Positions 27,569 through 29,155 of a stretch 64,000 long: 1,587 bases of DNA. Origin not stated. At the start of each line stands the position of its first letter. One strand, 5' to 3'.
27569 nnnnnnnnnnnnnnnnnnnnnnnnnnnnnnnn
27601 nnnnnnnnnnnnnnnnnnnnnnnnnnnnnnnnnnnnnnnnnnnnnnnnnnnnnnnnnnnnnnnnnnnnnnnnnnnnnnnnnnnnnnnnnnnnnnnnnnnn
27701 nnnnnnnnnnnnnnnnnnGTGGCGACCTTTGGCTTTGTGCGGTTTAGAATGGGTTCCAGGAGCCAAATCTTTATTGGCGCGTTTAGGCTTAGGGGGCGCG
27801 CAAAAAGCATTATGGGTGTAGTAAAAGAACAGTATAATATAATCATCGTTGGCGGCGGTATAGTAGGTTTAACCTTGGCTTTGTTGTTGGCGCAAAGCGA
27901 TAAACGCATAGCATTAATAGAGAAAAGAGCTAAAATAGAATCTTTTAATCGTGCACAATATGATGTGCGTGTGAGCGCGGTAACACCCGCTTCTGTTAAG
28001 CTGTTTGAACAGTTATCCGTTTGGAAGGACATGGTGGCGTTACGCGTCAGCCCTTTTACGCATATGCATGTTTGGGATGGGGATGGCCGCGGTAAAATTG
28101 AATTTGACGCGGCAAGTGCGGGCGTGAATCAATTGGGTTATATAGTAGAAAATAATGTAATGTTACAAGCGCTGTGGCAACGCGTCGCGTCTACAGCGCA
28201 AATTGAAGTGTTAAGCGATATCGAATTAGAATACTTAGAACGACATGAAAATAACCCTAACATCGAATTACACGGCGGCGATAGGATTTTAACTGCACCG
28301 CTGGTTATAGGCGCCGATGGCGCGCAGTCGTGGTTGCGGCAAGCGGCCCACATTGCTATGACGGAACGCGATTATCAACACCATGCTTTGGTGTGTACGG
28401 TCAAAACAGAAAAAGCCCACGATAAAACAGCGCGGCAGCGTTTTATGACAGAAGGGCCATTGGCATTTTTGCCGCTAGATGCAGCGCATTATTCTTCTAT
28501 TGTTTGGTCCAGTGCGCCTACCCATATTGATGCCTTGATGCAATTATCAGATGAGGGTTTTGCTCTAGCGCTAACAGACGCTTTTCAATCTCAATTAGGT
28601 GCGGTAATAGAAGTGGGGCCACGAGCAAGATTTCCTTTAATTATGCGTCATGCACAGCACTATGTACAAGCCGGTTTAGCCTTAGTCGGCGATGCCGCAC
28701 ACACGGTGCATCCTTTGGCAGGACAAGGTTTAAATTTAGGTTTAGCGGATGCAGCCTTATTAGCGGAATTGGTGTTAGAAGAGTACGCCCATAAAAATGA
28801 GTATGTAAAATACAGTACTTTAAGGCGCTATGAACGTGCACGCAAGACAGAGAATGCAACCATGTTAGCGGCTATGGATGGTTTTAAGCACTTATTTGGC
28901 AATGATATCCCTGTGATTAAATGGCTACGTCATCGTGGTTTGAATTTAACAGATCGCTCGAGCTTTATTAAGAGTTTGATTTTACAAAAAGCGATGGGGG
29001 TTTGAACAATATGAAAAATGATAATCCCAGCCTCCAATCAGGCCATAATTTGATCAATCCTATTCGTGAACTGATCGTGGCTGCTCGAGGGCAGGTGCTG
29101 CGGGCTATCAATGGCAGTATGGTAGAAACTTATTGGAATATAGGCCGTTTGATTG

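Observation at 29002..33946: A roughly 5 kb accessory islet (PD-(D/E)xK nuclease + RT-nitrilase + decayed cyclase) wedged after the pepP-ubiH-ubiI operon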

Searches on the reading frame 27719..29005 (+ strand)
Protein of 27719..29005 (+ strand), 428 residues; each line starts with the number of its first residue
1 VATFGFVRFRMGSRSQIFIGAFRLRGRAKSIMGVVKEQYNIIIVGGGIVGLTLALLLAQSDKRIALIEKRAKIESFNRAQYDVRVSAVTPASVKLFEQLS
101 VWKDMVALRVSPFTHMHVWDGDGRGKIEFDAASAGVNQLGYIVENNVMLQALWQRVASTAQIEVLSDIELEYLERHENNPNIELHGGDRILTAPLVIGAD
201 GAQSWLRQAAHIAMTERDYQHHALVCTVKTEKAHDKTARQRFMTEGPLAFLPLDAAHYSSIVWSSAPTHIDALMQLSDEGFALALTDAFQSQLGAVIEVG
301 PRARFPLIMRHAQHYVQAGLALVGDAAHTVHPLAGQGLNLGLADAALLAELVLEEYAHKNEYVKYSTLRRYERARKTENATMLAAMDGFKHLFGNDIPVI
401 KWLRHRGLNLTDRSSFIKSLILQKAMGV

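Call 3: search_protein_families(library=pfam, proteins=[window:27719-29005:+], max_evalue=0.01)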
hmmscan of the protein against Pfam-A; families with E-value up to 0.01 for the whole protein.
window:27719-29005:+ (428 aa): 12 families
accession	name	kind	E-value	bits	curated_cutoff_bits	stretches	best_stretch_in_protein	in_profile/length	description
PF01494.25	FAD_binding_3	-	8.1e-31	107.9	22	1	39-376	2-339/349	FAD binding domain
PF08491.16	SE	-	1.3e-08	34.7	20.1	1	311-405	123-217/276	Squalene epoxidase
PF13450.12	NAD_binding_8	-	1.2e-06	29.1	21.9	1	43-73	1-31/68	NAD(P)-binding Rossmann-like domain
PF01266.30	DAO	-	1.8e-06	28.2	27.9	1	41-72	2-33/353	FAD dependent oxidoreductase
PF07992.20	Pyr_redox_2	-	0.0012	18.8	26.1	1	39-74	143-178/291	Pyridine nucleotide-disulphide oxidoreductase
PF02558.23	ApbA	-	0.0028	17.7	22.2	1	41-84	1-44/150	Ketopantoate reductase PanE/ApbA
PF00890.30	FAD_binding_2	-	0.0033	17.1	20.4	1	41-73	2-34/414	FAD binding domain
PF05834.18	Lycopene_cycl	-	0.0036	16.9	23.4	0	41-205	2-144/380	Lycopene cyclase protein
PF04820.20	Trp_halogenase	-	0.0041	16.5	21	0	40-70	1-35/458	Tryptophan halogenase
PF03486.20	HI0933_like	-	0.006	16.5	50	0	40-73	2-35/244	HI0933-like protein Rossmann domain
PF00070.33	Pyr_redox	-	0.0063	17.4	22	0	40-74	1-35/82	Pyridine nucleotide-disulphide oxidoreductase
PF13738.12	Pyr_redox_3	-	0.0068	16.1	30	0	42-78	1-38/305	Pyridine nucleotide-disulphide oxidoreductase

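Call 17: find_related_loci(query=window:27812-29005:+, collection=metagenome_contigs, flank=10000)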
Query window:27812-29005:+ (397 aa) in metagenome_contigs; peptide patterns used: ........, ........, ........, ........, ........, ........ (x = any residue, [..] = any of these).
140 stretches matched a pattern; 63 encode a relative of the query (tblastn E <= 1e-3); 63 distinct loci.
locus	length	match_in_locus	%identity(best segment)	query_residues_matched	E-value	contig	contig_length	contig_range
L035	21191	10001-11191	85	1-397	0e+0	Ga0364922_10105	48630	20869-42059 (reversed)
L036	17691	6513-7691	48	3-397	2e-110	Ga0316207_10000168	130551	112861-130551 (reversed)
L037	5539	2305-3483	46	3-397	1e-107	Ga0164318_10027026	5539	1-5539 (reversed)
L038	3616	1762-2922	45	4-397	1e-105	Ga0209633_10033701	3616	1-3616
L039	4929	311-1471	44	8-396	7e-104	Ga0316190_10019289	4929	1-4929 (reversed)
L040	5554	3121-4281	46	8-396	5e-101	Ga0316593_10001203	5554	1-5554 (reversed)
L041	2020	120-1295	43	4-397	6e-105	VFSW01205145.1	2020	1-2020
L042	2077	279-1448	42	1-397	1e-103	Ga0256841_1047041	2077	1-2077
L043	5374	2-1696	44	4-397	3e-98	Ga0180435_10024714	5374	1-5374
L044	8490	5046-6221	41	3-396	4e-97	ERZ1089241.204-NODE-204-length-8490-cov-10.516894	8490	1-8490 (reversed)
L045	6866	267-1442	43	3-397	5e-97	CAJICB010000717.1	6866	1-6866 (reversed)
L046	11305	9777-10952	42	3-396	1e-96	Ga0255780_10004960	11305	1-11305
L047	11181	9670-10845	42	3-396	1e-96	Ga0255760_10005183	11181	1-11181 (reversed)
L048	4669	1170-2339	43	5-397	2e-96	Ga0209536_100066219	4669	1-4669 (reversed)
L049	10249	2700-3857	42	9-396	6e-96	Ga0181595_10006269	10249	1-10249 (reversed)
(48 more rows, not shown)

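Call 21: search_protein_families(library=pfam, proteins=[L035:11953-13389:+, L035:11191-11781:+, L035:14759-16123:+, L035:18125-19690:+], max_evalue=0.001)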
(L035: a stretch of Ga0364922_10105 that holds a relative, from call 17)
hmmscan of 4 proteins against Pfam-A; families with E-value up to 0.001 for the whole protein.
L035:11953-13389:+ (478 aa): 1 family
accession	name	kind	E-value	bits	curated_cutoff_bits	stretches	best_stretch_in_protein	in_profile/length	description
PF04480.18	DUF559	-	0.00026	21.3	20.6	1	272-353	16-95/109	Protein of unknown function (DUF559)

L035:11191-11781:+ (196 aa): 2 families
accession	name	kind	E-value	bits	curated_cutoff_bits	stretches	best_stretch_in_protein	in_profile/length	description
PF17761.7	DUF1016_N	-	4.5e-45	153.6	32.8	1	21-154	2-137/137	DUF1016 N-terminal domain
PF17762.8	HTH_ParB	-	0.00016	22.2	22.6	1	100-148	49-98/102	ParB HTH domain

L035:14759-16123:+ (454 aa): 2 families
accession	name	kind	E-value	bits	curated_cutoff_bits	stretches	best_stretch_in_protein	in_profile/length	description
PF03572.23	Peptidase_S41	-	9.9e-25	87.5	24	1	150-319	1-165/165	Peptidase family S41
PF11918.13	Peptidase_S41_N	-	8.3e-14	52.2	26.6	1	39-125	18-105/129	N-terminal domain of Peptidase_S41 in eukaryotic IRBP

L035:18125-19690:+ (521 aa): 0 families

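Call 38: find_homologous_proteins(query=window:27812-29005:+, max_evalue=1e-60)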
Query window:27812-29005:+ (397 aa): 4865 proteins with E <= 1e-60 among 8000 candidates; the best 120 are listed.
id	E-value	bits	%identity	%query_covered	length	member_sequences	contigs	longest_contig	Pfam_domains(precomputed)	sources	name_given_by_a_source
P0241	2.2e-260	881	100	100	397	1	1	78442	PF01266.31,PF13450.13,PF08491.17,PF01494.26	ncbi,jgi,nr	ncbi:MAG: ubiquinone biosynthesis protein UbiH [Gammaproteobacteria bacterium]|jgi:2-octaprenylpheno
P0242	3.7e-230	782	85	100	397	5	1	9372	PF01266.31,PF13450.13,PF08491.17,PF01494.26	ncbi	-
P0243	2.5e-225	766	84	100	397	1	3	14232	PF01266.31,PF13450.13,PF08491.17,PF01494.26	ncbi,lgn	-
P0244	3.0e-225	766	83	100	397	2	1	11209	PF01266.31,PF08491.17,PF01494.26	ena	-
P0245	4.3e-225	765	84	100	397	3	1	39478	PF01266.31,PF08491.17,PF01494.26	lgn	-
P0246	2.7e-224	763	83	100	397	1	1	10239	PF01266.31,PF13450.13,PF08491.17,PF01494.26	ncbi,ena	-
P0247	5.8e-219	745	83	100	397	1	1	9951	PF01266.31,PF13450.13,PF08491.17,PF01494.26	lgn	-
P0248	1.5e-215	734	81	100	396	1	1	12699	PF01266.31,PF13450.13,PF08491.17,PF01494.26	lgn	-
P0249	6.0e-214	729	80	100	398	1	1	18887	PF01266.31,PF13450.13,PF08491.17,PF01494.26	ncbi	-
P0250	1.7e-201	688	76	100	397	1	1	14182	PF01266.31,PF08491.17,PF01494.26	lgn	-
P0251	1.3e-198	678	75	100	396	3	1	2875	PF01266.31,PF08491.17,PF01494.26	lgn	-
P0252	2.4e-198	677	75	100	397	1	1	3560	PF01266.31,PF13450.13,PF08491.17,PF01494.26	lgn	-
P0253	4.5e-193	660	73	100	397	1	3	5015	PF01266.31,PF13450.13,PF08491.17,PF04820.21,PF01494.26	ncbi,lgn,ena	-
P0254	9.6e-193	659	73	100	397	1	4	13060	PF13450.13,PF08491.17,PF04820.21,PF01494.26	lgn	-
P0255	1.0e-192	659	74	100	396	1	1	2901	PF01266.31,PF08491.17,PF01494.26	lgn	-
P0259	2.3e-168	579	68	99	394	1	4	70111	PF01266.31,PF13450.13,PF08491.17,PF01494.26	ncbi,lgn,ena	-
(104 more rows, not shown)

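Call 39: find_encoding_contigs(protein=P0259, flank=10000, max_places=2)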
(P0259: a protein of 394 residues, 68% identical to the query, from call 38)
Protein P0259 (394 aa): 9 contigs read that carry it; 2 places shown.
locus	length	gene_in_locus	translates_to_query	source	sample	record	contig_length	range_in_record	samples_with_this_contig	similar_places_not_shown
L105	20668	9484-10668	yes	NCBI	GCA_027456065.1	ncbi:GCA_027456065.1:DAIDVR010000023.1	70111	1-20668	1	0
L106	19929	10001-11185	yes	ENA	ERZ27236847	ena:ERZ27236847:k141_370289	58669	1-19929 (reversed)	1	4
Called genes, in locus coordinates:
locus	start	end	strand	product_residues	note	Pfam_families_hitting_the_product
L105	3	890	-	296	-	?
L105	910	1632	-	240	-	PF01138:RNase_PH, PF03725:RNase_PH_C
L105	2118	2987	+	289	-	PF03755:YicC-like_N, PF08340:YicC-like_C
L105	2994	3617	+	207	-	PF00625:Guanylate_kin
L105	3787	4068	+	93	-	PF01192:RNA_pol_Rpb6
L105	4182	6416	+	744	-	PF13328:HD_4, PF01966:HD, PF04607:RelA_SpoT, PF02824:TGS, PF19296:RelA_AH, PF28438:RelA_RIS, PF01842:ACT, PF13291:ACT_4, +1 more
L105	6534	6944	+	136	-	PF01042:Ribonuc_L-PSP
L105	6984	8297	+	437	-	PF05195:AMP_N, PF00557:Peptidase_M24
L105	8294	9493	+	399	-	PF01266:DAO (faint), PF01494:FAD_binding_3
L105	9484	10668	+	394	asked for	PF01266:DAO (weak), PF01494:FAD_binding_3, PF13450:NAD_binding_8 (faint), PF08491:SE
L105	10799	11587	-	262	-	-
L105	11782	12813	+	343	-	PF02729:OTCace_N, PF00185:OTCace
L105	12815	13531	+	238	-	PF01177:Asp_Glu_race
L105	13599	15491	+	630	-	PF00989:PAS (weak), PF08448:PAS_4, PF02518:HATPase_c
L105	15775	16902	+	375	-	-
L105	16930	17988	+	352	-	-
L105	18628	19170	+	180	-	PF03734:YkuD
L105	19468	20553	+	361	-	PF00142:Fer4_NifH (faint), PF01656:CbiA, PF09140:MipZ, PF10609:ParA, PF13614:AAA_31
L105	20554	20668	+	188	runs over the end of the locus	PF22769:DCD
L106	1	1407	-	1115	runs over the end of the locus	PF04434:SWIM (weak), PF00176:SNF2-rel_dom, PF04851:ResIII, PF00270:DEAD (weak), PF00271:Helicase_C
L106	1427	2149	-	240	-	PF01138:RNase_PH, PF03725:RNase_PH_C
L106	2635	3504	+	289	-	PF03755:YicC-like_N, PF08340:YicC-like_C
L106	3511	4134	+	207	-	PF00625:Guanylate_kin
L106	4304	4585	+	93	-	PF01192:RNA_pol_Rpb6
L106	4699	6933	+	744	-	PF13328:HD_4, PF01966:HD, PF04607:RelA_SpoT, PF02824:TGS, PF19296:RelA_AH, PF28438:RelA_RIS, PF01842:ACT, PF13291:ACT_4, +1 more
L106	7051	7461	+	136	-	PF01042:Ribonuc_L-PSP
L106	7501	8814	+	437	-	PF05195:AMP_N, PF00557:Peptidase_M24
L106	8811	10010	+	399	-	PF01266:DAO (faint), PF01494:FAD_binding_3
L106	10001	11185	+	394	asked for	PF01266:DAO (weak), PF01494:FAD_binding_3, PF13450:NAD_binding_8 (faint), PF08491:SE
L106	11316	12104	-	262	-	-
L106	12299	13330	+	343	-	PF02729:OTCace_N, PF00185:OTCace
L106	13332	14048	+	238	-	PF01177:Asp_Glu_race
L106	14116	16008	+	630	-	PF00989:PAS (weak), PF08448:PAS_4, PF02518:HATPase_c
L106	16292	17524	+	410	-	-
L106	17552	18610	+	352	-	-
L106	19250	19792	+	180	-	PF03734:YkuD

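Call 40: find_encoding_contigs(protein=P0250, flank=10000, max_places=2)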
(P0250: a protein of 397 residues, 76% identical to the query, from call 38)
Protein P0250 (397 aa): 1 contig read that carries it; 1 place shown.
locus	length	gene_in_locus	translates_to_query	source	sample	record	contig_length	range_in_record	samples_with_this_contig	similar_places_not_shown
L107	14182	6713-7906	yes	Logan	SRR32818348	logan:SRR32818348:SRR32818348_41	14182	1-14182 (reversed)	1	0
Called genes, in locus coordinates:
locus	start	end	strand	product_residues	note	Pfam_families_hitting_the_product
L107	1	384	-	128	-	?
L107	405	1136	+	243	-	PF00625:Guanylate_kin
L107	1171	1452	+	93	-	PF01192:RNA_pol_Rpb6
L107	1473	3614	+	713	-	PF13328:HD_4, PF01966:HD, PF04607:RelA_SpoT, PF02824:TGS, PF19296:RelA_AH, PF28438:RelA_RIS, PF13291:ACT_4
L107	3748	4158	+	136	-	PF01042:Ribonuc_L-PSP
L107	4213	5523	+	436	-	PF05195:AMP_N, PF00557:Peptidase_M24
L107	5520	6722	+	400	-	PF01266:DAO (weak), PF01494:FAD_binding_3, PF06039:Mqo (faint), PF08491:SE (weak)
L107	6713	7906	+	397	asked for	PF01266:DAO (weak), PF01494:FAD_binding_3, PF08491:SE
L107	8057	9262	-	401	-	PF07690:MFS_1, PF00083:Sugar_tr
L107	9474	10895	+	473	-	PF01764:Lipase_3 (faint)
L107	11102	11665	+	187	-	PF03734:YkuD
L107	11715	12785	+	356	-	PF00142:Fer4_NifH (faint), PF01656:CbiA, PF02374:ArsA_ATPase (faint), PF07015:VirC1 (faint), PF09140:MipZ (weak), PF10609:ParA, PF13614:AAA_31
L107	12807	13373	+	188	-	PF22769:DCD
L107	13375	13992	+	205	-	PF01066:CDP-OH_P_transf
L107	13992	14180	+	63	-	?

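Call 41: find_encoding_contigs(protein=P0249, flank=10000, max_places=2)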
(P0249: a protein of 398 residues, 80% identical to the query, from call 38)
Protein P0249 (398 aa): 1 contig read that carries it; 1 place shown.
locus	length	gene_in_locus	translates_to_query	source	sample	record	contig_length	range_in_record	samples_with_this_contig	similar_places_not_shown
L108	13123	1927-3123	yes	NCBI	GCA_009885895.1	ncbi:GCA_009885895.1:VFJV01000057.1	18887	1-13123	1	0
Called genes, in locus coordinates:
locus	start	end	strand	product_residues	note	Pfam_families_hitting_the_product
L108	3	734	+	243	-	?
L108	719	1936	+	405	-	PF01266:DAO (weak), PF01494:FAD_binding_3, PF08491:SE (weak)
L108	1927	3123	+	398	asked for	PF01266:DAO (weak), PF01494:FAD_binding_3, PF13450:NAD_binding_8 (faint), PF08491:SE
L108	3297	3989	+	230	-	PF04199:Cyclase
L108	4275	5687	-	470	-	PF12796:Ank_2, PF13637:Ank_4 (weak), PF13857:Ank_5 (weak), PF00023:Ank (weak), PF13606:Ank_3 (weak)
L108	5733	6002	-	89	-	PF01649:Ribosomal_S20p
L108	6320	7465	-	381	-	PF02636:Methyltransf_28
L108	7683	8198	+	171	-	-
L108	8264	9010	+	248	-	PF00106:adh_short, PF13561:adh_short_C2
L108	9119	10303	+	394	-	PF13173:AAA_14, PF13635:DUF4143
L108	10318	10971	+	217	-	PF00561:Abhydrolase_1, PF02129:Peptidase_S15 (weak), PF12146:Hydrolase_4, PF20408:Abhydrolase_11, PF00326:Peptidase_S9 (faint), PF03959:FSH1 (weak), PF01738:DLH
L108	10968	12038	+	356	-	PF03969:AFG1_ATPase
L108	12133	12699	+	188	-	-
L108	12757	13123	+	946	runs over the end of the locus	PF00133:tRNA-synt_1, PF01921:tRNA-synt_1f (faint), PF09334:tRNA-synt_1g, PF13603:tRNA-synt_1_2, PF01406:tRNA-synt_1e (weak), PF08264:Anticodon_1, PF06827:zf-FPG_IleRS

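Call 42: find_encoding_contigs(protein=P0245, flank=10000, max_places=2)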
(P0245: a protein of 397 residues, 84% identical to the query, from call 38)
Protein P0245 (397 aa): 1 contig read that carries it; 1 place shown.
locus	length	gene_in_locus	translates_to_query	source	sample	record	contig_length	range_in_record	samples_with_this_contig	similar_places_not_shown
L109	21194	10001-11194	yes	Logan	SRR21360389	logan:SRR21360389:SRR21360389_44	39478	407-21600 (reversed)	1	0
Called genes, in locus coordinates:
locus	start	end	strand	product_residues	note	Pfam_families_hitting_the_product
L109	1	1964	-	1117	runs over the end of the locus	PF04434:SWIM (weak), PF00176:SNF2-rel_dom, PF00270:DEAD, PF04851:ResIII, PF00271:Helicase_C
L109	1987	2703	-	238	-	PF01138:RNase_PH, PF03725:RNase_PH_C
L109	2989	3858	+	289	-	PF03755:YicC-like_N, PF08340:YicC-like_C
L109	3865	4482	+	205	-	PF00625:Guanylate_kin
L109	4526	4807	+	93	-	PF01192:RNA_pol_Rpb6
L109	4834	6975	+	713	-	PF13328:HD_4, PF01966:HD, PF04607:RelA_SpoT, PF02824:TGS, PF19296:RelA_AH, PF28438:RelA_RIS, PF01842:ACT (weak), PF13291:ACT_4, +1 more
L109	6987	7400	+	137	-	PF01042:Ribonuc_L-PSP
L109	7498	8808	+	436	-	PF05195:AMP_N, PF00557:Peptidase_M24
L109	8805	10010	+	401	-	PF01266:DAO (weak), PF01494:FAD_binding_3, PF08491:SE (faint)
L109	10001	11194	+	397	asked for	PF01266:DAO (weak), PF01494:FAD_binding_3, PF08491:SE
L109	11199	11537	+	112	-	PF01588:tRNA_bind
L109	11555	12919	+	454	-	PF11918:Peptidase_S41_N, PF03572:Peptidase_S41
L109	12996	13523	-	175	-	-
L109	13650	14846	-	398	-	PF07690:MFS_1, PF00083:Sugar_tr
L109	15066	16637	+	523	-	-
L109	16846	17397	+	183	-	PF03734:YkuD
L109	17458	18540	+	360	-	PF00142:Fer4_NifH (faint), PF01656:CbiA, PF09140:MipZ (weak), PF10609:ParA, PF13614:AAA_31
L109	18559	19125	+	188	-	PF22769:DCD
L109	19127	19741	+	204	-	PF01066:CDP-OH_P_transf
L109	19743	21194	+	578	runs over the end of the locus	PF01368:DHH, PF02272:DHHA1, PF17768:RecJ_OB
